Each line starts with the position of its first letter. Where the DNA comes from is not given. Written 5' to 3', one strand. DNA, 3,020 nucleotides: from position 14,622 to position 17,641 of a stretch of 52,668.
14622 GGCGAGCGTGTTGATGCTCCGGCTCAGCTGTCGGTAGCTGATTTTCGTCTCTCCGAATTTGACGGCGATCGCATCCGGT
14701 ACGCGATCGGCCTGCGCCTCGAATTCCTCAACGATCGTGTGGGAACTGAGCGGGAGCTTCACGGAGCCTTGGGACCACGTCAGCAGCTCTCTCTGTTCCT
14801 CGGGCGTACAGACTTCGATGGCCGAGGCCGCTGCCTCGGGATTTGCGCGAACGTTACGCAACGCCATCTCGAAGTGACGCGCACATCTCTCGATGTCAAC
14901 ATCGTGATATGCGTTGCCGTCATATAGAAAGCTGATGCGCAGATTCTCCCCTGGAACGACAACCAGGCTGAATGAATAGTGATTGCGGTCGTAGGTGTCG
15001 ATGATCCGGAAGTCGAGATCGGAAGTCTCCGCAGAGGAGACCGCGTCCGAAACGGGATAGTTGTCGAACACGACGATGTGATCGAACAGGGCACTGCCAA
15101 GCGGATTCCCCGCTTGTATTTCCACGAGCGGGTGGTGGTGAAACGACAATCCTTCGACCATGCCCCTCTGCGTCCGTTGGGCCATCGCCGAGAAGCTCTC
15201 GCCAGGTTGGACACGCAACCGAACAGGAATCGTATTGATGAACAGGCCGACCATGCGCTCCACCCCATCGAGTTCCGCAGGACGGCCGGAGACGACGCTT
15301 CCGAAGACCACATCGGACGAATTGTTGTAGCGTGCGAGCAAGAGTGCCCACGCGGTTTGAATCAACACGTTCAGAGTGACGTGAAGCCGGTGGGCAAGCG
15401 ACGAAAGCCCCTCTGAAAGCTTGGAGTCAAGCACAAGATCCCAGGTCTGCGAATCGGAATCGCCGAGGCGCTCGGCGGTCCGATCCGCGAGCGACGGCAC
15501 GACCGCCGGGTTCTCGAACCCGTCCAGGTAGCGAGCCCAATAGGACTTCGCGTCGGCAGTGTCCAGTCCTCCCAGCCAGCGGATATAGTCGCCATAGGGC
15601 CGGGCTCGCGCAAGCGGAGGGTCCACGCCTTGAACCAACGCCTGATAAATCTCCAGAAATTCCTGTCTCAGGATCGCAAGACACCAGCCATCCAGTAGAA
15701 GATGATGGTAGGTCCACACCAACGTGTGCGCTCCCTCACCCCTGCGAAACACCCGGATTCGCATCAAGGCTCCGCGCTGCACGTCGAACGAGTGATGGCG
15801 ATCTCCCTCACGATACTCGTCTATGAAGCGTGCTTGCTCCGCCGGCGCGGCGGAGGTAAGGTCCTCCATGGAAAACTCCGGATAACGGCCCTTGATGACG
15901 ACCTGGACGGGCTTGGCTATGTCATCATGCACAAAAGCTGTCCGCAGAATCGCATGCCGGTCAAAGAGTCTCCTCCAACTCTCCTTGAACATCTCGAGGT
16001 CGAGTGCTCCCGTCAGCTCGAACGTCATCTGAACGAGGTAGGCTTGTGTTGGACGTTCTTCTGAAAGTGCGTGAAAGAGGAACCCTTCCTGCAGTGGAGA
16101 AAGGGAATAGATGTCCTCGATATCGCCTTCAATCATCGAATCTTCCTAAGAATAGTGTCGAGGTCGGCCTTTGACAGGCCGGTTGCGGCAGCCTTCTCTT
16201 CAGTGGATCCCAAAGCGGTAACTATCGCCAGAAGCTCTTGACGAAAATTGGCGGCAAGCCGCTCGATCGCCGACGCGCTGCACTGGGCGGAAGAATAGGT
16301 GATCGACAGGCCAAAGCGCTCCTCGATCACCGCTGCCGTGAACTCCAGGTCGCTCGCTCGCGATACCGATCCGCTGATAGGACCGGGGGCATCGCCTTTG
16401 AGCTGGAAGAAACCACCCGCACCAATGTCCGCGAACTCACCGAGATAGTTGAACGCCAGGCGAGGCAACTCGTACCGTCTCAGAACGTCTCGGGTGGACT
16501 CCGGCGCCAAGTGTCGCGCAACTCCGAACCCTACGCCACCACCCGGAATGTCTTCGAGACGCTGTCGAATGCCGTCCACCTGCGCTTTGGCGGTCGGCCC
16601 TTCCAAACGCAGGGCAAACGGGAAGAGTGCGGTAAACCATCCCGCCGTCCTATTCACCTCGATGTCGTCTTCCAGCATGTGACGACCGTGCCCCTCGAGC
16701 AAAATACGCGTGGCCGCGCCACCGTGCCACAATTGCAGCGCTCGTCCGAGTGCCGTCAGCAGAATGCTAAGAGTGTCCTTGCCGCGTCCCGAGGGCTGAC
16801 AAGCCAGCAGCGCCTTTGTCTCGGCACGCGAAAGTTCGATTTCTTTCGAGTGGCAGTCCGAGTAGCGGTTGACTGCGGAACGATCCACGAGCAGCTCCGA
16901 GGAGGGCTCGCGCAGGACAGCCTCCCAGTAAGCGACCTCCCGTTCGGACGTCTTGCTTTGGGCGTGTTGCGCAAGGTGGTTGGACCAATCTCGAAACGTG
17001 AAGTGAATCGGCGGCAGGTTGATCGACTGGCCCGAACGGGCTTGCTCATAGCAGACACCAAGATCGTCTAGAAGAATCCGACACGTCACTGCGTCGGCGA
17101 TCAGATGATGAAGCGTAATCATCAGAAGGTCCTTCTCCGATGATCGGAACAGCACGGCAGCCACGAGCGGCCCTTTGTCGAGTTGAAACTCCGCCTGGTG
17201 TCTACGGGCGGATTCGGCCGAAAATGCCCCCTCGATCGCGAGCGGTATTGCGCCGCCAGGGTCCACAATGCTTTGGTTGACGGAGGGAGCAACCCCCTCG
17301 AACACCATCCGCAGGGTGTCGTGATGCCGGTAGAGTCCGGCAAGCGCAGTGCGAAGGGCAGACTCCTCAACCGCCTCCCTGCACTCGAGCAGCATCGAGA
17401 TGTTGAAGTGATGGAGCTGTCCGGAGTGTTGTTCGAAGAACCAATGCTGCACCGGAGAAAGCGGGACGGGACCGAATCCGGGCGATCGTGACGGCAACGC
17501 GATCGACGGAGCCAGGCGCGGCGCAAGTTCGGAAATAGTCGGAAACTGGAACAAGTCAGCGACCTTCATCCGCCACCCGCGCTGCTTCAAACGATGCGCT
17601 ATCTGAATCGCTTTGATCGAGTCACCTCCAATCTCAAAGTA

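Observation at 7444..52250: Self-contained ~44.8-kb hybrid NRPS/PKS operon (9 NRPS + 2 PKS modules) whose domain string I do not recognise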

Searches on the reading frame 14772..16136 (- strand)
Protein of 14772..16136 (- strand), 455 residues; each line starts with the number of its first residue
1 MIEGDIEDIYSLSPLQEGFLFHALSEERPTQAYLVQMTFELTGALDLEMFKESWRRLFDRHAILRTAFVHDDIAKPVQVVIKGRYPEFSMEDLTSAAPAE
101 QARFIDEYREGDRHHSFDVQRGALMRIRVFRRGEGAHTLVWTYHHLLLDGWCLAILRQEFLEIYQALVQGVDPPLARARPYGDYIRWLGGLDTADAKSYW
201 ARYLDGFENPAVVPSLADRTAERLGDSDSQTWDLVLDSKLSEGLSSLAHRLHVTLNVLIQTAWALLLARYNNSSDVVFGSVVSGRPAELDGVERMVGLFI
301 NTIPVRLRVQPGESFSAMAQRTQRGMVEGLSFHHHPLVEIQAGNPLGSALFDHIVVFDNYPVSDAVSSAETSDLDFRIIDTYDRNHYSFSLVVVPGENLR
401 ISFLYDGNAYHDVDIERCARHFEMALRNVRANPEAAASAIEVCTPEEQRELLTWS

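Call 34: search_solved_structures(query=window:14772-16136:-, max_evalue=1e-25)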
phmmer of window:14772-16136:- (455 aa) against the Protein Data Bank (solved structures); distinct sequences matched with E-value up to 1e-25: 15.
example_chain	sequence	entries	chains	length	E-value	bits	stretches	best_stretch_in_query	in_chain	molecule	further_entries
9rde_A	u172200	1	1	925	1e-104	353.9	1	5-440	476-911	Bacitracin synthase 3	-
2vsq_A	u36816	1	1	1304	3.9e-94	319.1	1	5-453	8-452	SURFACTIN SYNTHETASE SUBUNIT 3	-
8f7f_A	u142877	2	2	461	1.3e-92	314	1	5-441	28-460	Surfactin synthetase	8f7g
8f7h_A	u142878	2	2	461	5.6e-90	305.3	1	5-441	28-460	Surfactin synthetase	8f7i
8hlk_A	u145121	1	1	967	2.6e-87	296.6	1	5-453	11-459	Microcystin synthetase B (Fragment)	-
9bfd_B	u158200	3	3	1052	1.8e-86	293.8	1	5-452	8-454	Tyrocidine synthase 2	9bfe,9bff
9lcq_A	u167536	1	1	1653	1.4e-77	264.5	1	4-428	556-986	PvdL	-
9lcp_A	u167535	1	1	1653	2e-77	264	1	4-428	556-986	PvdL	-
9lco_A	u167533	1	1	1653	2e-77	264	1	4-428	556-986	PvdL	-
9up2_A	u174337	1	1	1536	8e-77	262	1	4-428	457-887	PvdL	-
8jbr_A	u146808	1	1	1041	4.6e-39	137.5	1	5-432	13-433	McyA protein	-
6p1j_A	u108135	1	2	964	4.6e-33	117.8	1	9-332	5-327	Txo2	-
6oyf_A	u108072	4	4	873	2.4e-32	115.4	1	15-336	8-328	Txo1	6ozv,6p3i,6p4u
7r9x_A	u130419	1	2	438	1.2e-29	106.5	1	6-434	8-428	AmbE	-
5u89_A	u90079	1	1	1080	6.8e-29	104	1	18-453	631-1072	Amino acid adenylation domain protein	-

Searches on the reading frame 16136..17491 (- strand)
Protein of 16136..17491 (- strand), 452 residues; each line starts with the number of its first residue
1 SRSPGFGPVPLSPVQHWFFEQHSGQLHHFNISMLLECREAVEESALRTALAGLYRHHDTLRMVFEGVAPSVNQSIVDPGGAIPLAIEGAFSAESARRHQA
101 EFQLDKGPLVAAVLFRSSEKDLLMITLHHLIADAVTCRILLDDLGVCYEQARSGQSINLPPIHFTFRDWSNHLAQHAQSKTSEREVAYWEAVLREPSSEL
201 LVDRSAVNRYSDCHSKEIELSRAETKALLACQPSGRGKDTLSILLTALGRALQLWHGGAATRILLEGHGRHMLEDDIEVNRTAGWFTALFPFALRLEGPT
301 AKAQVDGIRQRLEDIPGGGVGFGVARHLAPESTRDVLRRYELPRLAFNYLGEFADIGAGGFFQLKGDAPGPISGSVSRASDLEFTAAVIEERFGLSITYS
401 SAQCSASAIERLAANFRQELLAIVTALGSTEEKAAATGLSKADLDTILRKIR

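Call 58: search_protein_families(library=ncbifam, proteins=[window:16136-17491:-], max_evalue=0.00001)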
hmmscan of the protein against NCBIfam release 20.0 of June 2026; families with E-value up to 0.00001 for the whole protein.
window:16136-17491:- (452 aa): 3 families
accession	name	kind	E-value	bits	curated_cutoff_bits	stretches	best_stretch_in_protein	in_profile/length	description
NF004282.0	PRK05691.1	subfamily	1e-73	247.4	4090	1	7-426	2790-3220/4334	non-ribosomal peptide synthase/polyketide synthase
TIGR01720.1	NRPS-para261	subfamily_domain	8.6e-21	74.4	74.2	1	303-432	4-134/155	non-ribosomal peptide synthase domain TIGR01720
NF047350.1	aureusi_NRPS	equivalog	8.2e-08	29.6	2500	1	29-190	1017-1170/2373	aureusimine non-ribosomal peptide synthetase AusA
